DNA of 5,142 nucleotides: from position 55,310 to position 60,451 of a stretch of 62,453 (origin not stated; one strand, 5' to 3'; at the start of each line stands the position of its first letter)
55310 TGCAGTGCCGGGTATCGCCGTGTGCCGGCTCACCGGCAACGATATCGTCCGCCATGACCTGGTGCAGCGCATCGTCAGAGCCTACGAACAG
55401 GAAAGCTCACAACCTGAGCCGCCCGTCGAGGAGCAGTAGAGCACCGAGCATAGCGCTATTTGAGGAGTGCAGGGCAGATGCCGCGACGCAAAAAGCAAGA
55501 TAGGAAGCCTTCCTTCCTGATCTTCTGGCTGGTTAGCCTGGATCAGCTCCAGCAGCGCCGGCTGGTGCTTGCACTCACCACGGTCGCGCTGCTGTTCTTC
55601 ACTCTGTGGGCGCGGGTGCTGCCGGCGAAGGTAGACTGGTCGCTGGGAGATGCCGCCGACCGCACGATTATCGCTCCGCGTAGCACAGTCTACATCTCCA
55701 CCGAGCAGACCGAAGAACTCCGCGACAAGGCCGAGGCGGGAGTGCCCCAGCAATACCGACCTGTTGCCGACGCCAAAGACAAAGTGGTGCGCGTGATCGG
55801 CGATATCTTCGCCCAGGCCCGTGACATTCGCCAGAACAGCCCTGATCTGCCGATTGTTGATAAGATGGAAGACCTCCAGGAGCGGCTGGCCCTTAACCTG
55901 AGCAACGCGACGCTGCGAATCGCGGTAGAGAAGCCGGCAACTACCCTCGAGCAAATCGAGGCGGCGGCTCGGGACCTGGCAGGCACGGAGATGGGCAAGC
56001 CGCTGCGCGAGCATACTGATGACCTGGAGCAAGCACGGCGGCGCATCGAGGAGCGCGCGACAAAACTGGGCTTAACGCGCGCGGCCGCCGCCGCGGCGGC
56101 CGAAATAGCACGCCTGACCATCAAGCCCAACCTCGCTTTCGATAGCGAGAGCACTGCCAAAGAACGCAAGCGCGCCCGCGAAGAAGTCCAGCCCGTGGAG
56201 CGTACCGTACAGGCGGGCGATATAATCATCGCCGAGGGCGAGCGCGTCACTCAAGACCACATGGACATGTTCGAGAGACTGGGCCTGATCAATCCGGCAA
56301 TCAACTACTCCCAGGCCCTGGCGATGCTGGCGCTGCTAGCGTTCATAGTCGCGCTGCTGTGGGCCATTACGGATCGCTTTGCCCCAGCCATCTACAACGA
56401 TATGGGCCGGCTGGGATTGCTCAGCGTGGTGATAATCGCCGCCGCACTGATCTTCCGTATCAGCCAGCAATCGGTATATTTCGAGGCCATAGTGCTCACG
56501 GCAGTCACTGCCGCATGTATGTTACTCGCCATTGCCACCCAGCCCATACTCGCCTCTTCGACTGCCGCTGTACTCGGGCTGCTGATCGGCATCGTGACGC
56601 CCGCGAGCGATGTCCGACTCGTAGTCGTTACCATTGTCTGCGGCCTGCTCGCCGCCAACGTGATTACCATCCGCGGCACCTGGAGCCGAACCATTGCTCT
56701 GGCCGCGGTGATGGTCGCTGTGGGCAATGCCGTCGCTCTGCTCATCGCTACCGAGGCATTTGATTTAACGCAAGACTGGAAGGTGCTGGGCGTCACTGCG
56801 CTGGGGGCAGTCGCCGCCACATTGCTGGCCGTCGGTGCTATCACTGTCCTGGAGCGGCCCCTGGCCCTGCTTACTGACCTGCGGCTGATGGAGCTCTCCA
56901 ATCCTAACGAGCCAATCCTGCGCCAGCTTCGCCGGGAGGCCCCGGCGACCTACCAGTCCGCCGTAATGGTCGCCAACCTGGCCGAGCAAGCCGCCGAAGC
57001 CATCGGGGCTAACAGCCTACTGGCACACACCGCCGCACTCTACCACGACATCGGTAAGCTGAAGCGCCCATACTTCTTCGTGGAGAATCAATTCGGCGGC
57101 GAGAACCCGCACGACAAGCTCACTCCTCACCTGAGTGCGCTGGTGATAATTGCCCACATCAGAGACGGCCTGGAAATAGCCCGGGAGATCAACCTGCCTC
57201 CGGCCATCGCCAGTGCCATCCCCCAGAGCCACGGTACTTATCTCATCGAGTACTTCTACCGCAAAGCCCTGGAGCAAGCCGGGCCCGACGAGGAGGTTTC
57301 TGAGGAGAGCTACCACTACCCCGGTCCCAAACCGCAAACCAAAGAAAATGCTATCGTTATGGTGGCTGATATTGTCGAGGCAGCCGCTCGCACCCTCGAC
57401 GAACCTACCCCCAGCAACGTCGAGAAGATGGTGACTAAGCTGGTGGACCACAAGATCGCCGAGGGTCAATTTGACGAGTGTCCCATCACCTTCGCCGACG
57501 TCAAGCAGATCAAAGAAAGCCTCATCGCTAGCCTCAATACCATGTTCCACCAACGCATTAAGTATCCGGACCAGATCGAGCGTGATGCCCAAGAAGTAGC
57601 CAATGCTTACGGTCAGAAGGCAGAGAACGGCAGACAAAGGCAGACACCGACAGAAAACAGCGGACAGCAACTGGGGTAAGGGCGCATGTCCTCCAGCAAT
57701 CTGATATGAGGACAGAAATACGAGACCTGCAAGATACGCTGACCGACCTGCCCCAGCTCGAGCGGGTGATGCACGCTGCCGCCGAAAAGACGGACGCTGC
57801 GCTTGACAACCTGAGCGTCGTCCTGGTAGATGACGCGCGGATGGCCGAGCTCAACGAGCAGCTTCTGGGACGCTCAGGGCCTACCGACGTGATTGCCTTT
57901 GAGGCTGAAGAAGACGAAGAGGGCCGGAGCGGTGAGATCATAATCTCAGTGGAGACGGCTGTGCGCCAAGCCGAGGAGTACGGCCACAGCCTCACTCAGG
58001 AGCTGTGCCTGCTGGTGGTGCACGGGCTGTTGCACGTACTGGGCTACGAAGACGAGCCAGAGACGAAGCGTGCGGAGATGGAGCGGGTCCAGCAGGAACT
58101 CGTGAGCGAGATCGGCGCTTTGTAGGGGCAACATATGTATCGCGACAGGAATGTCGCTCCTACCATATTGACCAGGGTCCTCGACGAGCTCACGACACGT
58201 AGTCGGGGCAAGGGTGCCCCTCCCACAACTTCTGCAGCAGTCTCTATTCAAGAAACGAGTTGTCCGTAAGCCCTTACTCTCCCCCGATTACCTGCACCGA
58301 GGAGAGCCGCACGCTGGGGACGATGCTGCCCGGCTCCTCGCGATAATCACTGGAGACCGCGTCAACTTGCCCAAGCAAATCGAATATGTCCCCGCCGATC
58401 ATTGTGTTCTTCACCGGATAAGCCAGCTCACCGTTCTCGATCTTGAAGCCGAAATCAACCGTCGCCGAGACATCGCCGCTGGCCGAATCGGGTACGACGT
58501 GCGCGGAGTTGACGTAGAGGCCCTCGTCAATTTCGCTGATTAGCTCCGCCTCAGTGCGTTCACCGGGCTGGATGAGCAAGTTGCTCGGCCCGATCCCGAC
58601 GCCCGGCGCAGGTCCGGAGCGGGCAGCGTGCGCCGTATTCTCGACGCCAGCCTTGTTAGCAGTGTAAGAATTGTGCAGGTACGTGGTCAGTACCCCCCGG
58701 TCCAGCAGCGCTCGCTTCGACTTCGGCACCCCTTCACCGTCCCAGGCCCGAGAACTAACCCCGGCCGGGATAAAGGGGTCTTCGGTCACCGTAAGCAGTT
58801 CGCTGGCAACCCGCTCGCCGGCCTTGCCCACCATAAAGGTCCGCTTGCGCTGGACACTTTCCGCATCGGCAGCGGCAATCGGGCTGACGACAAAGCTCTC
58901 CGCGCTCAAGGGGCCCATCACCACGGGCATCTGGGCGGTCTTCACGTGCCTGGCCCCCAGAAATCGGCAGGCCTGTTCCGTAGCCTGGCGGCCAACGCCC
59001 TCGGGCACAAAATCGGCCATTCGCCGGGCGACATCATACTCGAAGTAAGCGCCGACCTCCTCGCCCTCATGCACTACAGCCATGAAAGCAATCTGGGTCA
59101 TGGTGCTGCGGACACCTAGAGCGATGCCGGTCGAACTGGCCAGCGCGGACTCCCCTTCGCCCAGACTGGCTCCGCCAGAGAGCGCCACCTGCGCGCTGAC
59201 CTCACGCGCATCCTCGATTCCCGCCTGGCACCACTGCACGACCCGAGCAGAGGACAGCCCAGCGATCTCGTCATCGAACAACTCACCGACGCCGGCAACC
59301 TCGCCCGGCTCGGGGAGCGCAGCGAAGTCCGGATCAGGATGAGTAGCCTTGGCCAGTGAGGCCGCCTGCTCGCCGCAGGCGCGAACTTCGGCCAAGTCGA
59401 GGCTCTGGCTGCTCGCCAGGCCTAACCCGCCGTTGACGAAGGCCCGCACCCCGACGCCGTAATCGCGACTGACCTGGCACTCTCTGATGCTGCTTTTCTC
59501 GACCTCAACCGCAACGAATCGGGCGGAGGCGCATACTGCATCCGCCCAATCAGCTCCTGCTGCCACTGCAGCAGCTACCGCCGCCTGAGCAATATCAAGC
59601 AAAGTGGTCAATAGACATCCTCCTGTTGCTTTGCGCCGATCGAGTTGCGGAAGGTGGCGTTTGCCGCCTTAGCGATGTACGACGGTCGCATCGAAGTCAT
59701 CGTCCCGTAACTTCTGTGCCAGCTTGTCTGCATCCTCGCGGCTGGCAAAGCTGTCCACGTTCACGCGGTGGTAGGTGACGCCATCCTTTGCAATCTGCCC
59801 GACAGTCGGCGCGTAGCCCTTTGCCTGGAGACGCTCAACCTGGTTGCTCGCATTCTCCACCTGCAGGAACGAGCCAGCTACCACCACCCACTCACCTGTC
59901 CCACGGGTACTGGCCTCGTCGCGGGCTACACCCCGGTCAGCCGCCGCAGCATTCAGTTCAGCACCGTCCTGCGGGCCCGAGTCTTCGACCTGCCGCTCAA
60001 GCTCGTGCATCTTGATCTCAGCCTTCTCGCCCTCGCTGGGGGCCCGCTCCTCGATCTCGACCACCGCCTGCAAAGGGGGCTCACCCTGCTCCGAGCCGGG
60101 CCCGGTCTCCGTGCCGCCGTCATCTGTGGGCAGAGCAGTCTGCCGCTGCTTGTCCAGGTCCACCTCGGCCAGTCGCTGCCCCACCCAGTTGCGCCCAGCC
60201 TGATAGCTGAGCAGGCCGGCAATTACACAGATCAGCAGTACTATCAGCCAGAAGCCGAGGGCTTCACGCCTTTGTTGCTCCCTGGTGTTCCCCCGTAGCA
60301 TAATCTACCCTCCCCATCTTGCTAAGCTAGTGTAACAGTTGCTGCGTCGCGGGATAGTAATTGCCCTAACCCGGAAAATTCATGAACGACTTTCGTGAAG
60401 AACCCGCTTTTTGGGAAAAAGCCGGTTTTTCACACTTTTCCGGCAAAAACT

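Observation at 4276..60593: Five co-oriented copies of a ~226-bp, TA-flanked, TIR-bounded intergenic element (MITE-like family)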

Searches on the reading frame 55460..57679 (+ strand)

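Call 30: search_protein_families(library=pfam, proteins=[window:55460-57679:+])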
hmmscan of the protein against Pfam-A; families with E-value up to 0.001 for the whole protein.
window:55460-57679:+ (739 aa): 3 families
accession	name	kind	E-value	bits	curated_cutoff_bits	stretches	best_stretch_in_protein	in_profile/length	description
PF07697.16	7TMR-HDED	-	1.6e-42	146.5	27.6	1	62-278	2-224/224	7TM-HD extracellular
PF01966.28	HD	-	1.6e-15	57.9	22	1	502-641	6-115/116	HD domain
PF07698.17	7TM-7TMR_HD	-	3.4e-09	37.3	29.4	1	286-471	4-189/190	7TM receptor with intracellular HD hydrolase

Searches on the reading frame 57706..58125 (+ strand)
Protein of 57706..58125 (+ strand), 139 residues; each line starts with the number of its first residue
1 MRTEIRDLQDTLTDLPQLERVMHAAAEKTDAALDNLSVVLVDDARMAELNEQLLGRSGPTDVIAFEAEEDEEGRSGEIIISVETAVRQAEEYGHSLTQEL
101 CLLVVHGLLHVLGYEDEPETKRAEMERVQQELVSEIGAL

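Call 30: search_protein_families(library=pfam, proteins=[window:57706-58125:+])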
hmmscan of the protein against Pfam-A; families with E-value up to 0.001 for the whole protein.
window:57706-58125:+ (139 aa): 1 family
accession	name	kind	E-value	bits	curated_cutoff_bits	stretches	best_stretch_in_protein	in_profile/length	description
PF02130.23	YbeY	-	1.9e-34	118.8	25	1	19-135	12-128/129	Endoribonuclease YbeY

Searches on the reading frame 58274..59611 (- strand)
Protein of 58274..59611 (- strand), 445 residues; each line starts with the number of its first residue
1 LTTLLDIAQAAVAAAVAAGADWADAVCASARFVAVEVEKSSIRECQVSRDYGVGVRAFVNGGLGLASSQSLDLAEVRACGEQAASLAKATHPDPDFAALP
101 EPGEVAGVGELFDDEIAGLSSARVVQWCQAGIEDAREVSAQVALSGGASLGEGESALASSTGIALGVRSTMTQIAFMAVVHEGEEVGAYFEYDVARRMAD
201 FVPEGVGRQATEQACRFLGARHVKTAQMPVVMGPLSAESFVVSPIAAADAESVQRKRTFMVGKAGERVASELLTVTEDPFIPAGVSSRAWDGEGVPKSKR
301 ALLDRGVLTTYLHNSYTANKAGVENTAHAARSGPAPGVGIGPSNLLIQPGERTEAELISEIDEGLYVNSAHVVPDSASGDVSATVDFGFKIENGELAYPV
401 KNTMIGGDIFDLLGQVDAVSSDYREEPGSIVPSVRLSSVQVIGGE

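Call 30: search_protein_families(library=pfam, proteins=[window:58274-59611:-])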
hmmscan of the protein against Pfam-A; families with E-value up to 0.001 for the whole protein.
window:58274-59611:- (445 aa): 3 families
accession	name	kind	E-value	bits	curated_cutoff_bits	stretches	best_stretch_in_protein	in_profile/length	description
PF19289.4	PmbA_TldD_3rd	-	1.1e-63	214.7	22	1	226-443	2-220/220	PmbA/TldA metallopeptidase C-terminal domain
PF01523.21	PmbA_TldD_1st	-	7.6e-09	36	20.9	1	25-87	3-65/65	PmbA/TldA metallopeptidase domain 1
PF19290.4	PmbA_TldD_2nd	-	6.4e-08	33.5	20.9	1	120-216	7-107/109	PmbA/TldA metallopeptidase central domain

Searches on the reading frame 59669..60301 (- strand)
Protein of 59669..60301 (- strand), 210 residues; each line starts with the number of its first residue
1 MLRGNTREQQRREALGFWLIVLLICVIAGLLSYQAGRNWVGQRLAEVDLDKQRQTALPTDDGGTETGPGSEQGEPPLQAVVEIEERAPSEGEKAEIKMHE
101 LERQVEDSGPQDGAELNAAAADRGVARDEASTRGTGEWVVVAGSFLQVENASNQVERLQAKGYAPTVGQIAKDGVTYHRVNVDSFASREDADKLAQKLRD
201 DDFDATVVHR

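Call 17: search_protein_families(library=pfam, proteins=[window:59669-60301:-])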
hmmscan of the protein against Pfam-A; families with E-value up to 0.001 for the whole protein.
window:59669-60301:- (210 aa): 1 family
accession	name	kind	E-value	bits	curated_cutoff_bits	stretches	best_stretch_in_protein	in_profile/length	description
PF05036.18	SPOR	-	6.1e-12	46.1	21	1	135-208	2-75/76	SPOR domain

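Call 75: find_encoding_contigs(protein=window:59669-60301:-, flank=1500, max_places=5)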
Protein window:59669-60301:- (210 aa): 1 contig read that carries it; 1 place shown.
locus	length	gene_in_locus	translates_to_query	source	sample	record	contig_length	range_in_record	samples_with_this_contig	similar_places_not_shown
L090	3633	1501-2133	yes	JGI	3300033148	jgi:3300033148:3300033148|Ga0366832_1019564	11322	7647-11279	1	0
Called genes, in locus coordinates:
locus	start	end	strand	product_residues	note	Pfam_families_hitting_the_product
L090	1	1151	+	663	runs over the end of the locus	PF20581:DUF6785, PF20580:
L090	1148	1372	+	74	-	-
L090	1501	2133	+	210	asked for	PF05036:SPOR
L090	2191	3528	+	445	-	PF01523:PmbA_TldD_1st, PF19290:PmbA_TldD_2nd (weak), PF19289:PmbA_TldD_3rd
